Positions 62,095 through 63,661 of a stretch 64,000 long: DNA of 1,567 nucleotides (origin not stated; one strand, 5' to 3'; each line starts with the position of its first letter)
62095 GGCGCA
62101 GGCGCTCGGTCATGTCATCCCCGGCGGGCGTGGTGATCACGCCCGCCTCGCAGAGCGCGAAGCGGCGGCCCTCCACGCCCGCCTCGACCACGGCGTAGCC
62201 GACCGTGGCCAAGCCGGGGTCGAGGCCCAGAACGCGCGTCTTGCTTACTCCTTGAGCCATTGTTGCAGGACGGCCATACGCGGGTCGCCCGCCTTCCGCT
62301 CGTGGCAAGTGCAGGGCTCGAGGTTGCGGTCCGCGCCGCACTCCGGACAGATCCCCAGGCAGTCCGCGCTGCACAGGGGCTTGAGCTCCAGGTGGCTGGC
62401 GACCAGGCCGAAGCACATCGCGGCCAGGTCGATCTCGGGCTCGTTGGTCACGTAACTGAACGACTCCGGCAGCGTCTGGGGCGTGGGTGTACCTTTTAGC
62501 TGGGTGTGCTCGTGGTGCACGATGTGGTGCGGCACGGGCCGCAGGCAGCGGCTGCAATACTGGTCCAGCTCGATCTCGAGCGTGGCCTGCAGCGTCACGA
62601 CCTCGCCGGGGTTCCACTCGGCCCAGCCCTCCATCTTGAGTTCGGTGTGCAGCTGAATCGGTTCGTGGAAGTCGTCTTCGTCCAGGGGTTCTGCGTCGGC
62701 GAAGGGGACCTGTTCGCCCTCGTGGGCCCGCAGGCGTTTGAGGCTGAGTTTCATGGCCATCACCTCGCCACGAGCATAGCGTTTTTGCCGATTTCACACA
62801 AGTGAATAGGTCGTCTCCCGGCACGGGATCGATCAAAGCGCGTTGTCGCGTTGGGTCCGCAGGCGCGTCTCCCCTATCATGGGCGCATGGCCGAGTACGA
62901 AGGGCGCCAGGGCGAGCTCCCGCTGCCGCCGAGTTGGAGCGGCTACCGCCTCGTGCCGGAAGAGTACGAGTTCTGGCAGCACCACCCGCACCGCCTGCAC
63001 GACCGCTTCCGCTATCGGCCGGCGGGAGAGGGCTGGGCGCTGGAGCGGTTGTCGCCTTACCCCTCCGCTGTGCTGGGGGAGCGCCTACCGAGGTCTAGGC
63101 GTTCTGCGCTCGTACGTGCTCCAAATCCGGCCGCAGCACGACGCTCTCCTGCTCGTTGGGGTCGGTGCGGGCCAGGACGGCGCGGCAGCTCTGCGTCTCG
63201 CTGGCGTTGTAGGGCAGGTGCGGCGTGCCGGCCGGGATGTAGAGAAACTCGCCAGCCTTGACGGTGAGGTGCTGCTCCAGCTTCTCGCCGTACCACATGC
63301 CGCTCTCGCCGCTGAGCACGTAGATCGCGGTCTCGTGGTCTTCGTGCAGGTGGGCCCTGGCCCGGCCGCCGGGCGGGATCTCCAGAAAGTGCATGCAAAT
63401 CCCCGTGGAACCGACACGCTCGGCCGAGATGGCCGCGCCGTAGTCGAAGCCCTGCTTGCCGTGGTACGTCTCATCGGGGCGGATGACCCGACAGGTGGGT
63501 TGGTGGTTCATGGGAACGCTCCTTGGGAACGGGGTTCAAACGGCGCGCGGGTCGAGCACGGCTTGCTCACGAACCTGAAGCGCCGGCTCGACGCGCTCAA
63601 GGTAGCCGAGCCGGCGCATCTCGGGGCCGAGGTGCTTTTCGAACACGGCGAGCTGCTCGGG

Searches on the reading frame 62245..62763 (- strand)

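Call 70: search_protein_families(library=pfam, proteins=[window:62245-62763:-])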
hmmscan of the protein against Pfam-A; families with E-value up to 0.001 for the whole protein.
window:62245-62763:- (172 aa): 1 family
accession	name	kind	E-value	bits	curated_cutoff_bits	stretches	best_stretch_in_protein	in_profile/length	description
PF02620.22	YceD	-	3.7e-16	59.7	33.2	1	58-168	1-117/119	Large ribosomal RNA subunit accumulation protein YceD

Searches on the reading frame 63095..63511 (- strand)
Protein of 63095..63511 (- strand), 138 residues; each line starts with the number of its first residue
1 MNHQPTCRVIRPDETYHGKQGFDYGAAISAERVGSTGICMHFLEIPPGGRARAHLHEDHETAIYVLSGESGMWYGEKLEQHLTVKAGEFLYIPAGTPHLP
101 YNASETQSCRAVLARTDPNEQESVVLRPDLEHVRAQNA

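Call 70: search_protein_families(library=pfam, proteins=[window:63095-63511:-])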
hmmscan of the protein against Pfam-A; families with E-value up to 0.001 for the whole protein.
window:63095-63511:- (138 aa): 2 families
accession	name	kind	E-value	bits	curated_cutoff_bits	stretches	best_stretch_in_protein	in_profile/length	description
PF07883.17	Cupin_2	-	1.3e-15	57.3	27.2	1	42-111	2-66/70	Cupin domain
PF00190.28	Cupin_1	-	4.3e-07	30.1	22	1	36-125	31-124/151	Cupin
